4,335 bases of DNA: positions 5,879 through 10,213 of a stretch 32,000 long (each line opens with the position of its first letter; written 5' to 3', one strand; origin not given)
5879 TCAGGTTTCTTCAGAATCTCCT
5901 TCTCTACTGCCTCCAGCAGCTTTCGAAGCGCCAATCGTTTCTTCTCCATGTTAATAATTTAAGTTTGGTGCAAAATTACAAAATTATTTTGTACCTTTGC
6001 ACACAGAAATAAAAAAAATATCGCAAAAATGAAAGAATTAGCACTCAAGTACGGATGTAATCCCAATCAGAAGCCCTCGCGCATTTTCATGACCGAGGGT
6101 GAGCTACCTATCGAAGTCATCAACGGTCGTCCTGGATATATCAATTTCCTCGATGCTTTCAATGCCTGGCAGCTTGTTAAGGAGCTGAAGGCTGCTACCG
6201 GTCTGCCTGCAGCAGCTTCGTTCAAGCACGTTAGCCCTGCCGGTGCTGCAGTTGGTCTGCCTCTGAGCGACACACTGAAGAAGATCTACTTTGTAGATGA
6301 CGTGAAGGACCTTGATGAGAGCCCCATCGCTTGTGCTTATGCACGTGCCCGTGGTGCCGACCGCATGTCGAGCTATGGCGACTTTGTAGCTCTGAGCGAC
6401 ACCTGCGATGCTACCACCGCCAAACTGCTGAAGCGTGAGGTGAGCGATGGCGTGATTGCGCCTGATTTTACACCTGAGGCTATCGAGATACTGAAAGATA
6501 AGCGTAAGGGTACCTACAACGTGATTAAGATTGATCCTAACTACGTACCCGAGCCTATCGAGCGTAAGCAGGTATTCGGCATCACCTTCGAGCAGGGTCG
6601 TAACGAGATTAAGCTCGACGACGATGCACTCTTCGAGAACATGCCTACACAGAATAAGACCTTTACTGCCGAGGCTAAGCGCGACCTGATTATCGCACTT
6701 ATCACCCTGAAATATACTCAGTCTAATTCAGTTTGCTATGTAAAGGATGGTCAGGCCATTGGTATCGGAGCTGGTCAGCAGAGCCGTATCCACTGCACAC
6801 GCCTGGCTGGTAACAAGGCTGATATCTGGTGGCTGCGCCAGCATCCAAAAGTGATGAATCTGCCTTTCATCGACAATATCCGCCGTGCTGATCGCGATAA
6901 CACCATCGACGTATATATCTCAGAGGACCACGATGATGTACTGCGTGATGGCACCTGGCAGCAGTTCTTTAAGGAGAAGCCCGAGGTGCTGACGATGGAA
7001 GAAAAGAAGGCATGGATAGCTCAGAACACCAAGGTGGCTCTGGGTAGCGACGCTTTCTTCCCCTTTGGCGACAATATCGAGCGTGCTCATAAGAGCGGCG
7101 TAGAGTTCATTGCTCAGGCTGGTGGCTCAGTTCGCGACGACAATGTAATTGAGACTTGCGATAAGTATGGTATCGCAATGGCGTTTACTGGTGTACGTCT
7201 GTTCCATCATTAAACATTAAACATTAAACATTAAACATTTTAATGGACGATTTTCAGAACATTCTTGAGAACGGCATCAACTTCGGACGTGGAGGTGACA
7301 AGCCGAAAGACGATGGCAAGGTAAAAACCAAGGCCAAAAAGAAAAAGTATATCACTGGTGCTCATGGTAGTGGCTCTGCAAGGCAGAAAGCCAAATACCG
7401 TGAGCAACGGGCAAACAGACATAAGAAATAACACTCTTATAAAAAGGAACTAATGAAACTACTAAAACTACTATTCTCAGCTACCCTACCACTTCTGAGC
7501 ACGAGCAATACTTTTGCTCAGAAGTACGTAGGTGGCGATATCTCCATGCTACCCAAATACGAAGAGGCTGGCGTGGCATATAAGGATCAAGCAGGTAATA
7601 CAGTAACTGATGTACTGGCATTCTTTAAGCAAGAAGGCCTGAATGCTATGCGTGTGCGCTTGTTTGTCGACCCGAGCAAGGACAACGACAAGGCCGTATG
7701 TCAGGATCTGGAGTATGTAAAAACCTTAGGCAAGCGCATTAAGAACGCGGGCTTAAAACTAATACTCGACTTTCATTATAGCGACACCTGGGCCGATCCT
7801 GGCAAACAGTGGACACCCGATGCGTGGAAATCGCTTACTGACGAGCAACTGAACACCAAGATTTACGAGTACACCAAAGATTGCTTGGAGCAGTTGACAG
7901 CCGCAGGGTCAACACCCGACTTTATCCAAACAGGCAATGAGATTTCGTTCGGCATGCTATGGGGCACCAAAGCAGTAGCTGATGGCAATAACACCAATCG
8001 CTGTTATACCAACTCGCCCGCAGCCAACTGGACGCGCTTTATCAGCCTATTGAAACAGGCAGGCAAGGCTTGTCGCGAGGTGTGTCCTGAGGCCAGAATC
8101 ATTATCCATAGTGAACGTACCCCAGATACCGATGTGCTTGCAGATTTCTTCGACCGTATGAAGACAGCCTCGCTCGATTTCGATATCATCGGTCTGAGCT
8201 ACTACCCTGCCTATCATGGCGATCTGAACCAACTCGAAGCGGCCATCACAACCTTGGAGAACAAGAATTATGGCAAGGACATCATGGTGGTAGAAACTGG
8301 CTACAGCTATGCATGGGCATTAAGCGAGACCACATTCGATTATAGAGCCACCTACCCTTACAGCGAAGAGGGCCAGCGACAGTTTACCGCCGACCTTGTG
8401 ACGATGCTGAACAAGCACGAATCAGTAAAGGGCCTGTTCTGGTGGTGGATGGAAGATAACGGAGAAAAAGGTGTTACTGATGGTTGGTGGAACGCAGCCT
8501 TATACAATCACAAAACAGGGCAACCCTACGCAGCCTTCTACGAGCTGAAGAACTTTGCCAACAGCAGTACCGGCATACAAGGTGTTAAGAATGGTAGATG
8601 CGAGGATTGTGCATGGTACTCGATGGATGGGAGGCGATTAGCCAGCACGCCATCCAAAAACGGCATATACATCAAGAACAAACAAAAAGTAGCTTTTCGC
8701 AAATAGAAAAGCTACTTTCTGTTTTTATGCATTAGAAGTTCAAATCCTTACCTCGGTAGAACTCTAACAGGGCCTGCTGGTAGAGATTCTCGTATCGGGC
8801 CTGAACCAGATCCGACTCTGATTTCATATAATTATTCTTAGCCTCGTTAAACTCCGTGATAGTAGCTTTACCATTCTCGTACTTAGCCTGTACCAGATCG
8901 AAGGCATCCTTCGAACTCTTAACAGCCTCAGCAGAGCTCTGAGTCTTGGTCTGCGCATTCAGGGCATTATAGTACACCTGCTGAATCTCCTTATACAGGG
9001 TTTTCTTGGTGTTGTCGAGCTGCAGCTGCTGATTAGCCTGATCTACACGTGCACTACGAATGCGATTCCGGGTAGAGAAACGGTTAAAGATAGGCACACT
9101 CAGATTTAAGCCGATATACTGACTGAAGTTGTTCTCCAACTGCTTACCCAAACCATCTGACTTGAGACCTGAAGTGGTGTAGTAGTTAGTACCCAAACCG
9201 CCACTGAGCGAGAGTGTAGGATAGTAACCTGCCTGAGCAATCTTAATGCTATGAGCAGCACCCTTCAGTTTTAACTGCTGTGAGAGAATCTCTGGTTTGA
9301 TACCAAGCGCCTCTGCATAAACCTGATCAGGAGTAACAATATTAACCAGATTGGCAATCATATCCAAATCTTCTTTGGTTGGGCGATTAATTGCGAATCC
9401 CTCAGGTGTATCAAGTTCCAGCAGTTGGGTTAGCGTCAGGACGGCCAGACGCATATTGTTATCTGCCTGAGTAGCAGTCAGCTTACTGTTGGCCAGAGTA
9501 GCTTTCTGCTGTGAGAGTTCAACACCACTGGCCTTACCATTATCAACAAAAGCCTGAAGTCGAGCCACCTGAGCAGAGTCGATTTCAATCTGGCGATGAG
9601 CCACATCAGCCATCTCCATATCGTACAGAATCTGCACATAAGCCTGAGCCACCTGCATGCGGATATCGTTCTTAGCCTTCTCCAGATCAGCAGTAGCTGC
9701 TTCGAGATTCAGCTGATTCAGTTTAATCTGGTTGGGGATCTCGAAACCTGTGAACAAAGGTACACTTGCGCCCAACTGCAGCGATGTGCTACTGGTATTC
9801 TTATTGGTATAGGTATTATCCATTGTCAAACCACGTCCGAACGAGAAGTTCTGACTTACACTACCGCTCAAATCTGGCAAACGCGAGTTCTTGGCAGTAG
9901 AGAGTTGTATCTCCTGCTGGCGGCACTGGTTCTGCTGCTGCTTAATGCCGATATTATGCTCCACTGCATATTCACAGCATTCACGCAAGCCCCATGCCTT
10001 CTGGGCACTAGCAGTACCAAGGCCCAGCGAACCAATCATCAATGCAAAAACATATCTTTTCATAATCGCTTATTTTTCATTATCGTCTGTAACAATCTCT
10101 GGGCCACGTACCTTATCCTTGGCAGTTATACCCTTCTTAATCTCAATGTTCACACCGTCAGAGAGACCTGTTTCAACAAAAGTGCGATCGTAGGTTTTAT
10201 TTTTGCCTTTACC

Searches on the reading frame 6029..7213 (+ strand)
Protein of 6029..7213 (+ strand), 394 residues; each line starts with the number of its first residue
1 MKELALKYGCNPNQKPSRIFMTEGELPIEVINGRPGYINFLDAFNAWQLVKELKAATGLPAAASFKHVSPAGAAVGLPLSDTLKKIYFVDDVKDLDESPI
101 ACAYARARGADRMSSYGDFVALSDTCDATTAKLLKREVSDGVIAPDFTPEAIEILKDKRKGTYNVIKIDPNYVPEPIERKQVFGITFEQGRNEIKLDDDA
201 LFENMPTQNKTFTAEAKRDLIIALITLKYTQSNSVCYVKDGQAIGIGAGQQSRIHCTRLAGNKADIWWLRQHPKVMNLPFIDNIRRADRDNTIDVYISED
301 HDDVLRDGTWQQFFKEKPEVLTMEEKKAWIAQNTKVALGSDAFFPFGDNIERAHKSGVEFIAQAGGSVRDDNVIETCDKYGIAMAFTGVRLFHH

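Call 11: search_protein_families(library=pfam, proteins=[window:6029-7213:+], max_evalue=0.001)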
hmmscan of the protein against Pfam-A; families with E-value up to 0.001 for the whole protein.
window:6029-7213:+ (394 aa): 1 family
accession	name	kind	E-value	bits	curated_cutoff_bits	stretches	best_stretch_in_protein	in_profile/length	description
PF01808.24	AICARFT_IMPCHas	-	2.6e-57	195.1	25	1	3-263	76-311/311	AICARFT/IMPCHase bienzyme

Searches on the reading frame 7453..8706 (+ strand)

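Call 11: search_protein_families(library=pfam, proteins=[window:7453-8706:+], max_evalue=0.001)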
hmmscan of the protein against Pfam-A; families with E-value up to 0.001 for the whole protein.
window:7453-8706:+ (417 aa): 4 families
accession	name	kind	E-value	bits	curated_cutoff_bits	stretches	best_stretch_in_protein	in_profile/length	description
PF07745.19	Glyco_hydro_53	-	7.6e-80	268.9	24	1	25-354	1-330/340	Glycosyl hydrolase family 53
PF22612.2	GH113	-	3.8e-06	26.9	27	1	243-333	180-269/289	Glycoside Hydrolase Family 113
PF00150.24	Cellulase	-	3.1e-05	24.1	23.5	1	45-120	20-89/272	Cellulase (glycosyl hydrolase family 5)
PF11790.14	Glyco_hydro_cc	-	3.3e-05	24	21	1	186-337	85-214/237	Glycosyl hydrolase catalytic core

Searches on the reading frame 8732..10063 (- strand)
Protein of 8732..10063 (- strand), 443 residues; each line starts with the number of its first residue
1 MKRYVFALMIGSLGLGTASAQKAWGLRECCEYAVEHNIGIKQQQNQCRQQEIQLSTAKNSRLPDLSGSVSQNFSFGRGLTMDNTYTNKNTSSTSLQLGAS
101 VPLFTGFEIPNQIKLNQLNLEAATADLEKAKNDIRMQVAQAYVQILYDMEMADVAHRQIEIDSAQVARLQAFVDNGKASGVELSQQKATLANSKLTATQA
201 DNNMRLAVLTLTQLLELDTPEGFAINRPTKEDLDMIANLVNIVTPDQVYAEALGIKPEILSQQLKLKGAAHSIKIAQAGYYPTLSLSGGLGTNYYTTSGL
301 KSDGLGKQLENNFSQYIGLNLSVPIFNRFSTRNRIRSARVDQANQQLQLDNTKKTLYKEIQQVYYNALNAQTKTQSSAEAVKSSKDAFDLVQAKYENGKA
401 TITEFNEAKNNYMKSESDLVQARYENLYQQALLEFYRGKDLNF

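Call 11: search_protein_families(library=pfam, proteins=[window:8732-10063:-], max_evalue=0.001)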
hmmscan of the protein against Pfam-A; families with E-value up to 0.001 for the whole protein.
window:8732-10063:- (443 aa): 1 family
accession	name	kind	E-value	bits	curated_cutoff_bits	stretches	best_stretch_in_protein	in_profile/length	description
PF02321.23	OEP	-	6.8e-62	209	22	2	246-435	2-184/187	Outer membrane efflux protein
